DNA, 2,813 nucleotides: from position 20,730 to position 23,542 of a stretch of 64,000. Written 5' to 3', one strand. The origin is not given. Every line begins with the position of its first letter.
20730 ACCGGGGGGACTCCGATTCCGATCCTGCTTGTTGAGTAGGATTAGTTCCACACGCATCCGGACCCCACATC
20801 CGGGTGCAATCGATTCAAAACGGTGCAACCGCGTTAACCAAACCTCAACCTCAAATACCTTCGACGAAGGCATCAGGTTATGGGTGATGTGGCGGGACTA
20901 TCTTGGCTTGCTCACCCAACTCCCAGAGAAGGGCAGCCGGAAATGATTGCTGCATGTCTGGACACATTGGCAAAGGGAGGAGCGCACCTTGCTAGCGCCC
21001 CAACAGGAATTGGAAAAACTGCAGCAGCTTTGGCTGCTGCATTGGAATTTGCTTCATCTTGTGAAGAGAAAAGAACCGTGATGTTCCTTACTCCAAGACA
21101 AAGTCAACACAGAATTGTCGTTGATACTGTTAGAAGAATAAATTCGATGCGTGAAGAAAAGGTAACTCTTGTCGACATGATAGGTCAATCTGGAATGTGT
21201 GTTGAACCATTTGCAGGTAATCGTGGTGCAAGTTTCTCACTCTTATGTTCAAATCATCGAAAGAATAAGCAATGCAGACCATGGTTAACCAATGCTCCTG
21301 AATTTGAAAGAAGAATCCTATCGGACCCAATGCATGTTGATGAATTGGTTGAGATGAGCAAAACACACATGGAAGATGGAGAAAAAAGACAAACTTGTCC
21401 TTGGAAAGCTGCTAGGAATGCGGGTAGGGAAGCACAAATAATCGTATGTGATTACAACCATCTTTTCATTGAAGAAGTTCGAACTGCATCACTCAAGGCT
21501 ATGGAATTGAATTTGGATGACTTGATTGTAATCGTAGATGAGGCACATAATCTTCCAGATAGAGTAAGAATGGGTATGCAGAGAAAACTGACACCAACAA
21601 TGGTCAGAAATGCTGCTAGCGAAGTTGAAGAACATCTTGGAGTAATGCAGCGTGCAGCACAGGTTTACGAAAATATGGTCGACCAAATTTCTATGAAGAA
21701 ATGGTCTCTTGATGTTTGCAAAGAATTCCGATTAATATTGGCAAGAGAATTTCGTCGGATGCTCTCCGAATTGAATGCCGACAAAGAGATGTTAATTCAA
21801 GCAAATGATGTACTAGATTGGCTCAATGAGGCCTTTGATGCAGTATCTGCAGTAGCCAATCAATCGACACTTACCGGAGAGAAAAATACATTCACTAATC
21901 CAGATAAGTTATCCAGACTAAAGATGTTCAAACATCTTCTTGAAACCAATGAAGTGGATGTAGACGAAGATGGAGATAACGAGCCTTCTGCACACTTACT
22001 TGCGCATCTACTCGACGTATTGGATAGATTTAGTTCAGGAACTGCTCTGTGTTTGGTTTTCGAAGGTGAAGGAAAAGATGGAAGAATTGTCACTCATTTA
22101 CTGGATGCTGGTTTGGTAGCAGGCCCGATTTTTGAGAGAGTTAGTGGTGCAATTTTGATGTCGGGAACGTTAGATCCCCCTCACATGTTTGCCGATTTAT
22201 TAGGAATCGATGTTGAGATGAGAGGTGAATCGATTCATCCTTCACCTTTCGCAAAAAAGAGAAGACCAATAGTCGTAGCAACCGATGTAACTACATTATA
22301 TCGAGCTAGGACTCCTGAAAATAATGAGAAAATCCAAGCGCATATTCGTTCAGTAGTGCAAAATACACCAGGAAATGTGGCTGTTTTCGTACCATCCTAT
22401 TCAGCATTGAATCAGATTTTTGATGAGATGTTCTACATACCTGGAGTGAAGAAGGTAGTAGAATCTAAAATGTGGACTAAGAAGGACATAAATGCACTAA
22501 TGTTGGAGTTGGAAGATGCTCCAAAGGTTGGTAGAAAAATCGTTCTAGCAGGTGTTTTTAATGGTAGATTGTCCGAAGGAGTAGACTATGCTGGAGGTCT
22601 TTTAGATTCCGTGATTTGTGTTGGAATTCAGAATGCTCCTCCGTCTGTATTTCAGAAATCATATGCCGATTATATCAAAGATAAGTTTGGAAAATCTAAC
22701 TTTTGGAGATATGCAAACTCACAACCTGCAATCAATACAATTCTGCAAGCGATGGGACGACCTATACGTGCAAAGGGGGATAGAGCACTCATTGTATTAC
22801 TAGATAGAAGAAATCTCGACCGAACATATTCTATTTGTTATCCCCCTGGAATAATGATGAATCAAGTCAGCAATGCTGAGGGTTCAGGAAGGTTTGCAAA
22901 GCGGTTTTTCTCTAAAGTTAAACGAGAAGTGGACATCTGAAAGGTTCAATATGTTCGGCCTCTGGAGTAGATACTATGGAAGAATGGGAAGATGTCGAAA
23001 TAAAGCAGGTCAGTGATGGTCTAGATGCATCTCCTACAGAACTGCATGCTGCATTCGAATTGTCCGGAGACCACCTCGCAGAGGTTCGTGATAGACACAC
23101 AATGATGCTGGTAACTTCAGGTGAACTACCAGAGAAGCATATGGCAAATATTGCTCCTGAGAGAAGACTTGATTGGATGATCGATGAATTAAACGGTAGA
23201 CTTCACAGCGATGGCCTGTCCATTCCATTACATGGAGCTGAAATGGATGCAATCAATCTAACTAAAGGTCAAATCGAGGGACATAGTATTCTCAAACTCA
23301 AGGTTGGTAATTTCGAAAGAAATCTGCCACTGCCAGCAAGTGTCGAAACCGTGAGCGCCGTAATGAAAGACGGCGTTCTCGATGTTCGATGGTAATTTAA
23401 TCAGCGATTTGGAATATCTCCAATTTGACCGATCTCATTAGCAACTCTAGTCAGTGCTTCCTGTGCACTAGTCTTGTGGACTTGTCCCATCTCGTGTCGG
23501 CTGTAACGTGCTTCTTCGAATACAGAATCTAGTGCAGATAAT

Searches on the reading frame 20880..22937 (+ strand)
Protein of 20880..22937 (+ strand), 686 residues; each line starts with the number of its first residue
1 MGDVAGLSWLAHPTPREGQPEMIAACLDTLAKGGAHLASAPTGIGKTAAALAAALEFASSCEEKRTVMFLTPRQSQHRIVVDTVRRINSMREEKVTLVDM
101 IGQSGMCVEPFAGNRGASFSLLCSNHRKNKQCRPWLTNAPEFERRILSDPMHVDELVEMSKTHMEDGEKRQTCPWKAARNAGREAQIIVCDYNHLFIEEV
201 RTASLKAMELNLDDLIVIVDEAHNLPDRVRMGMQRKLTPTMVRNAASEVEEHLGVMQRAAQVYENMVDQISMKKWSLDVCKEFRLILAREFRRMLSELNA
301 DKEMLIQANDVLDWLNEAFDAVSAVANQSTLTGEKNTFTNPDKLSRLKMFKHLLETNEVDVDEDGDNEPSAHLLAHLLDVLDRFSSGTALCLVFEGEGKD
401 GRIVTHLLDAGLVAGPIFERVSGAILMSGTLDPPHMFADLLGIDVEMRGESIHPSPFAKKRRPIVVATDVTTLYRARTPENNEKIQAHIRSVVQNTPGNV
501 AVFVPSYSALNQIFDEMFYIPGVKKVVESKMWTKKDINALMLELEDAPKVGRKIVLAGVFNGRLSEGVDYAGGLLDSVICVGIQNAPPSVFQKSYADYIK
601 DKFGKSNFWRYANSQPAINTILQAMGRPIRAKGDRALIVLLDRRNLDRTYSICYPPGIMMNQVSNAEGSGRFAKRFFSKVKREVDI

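Call 69: search_protein_families(library=pfam, proteins=[window:20880-22937:+], max_evalue=0.001)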
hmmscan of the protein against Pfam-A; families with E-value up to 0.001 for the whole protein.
window:20880-22937:+ (686 aa): 5 families
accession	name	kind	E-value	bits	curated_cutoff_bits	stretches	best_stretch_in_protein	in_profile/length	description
PF13307.12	Helicase_C_2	-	2.4e-25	90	25.3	1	489-650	1-159/170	Helicase C-terminal domain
PF06733.21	DEAD_2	-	1.3e-19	70.9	21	1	74-232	6-162/172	DEAD_2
PF04851.21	ResIII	-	3.7e-09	37.1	22.5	1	14-90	3-79/164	Type III restriction enzyme, res subunit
PF00270.35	DEAD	-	1.9e-08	34.7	26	1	25-90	6-71/167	DEAD/DEAH box helicase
PF06777.17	HBB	-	8.8e-06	25.9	30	1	420-474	137-188/190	Helical and beta-bridge domain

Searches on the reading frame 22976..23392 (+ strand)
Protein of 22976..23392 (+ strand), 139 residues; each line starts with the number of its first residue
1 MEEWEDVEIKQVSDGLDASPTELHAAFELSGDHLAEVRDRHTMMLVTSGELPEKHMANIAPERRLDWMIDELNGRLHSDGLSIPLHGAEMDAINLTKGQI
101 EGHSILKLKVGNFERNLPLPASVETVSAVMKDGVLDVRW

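Call 69: search_protein_families(library=pfam, proteins=[window:22976-23392:+], max_evalue=0.001)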
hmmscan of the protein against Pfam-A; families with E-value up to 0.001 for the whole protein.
window:22976-23392:+ (139 aa): 1 family
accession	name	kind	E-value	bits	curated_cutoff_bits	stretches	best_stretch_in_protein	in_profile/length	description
PF17886.7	ArsA_HSP20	-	2.7e-05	24.1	22.5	1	81-138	6-62/63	HSP20-like domain found in ArsA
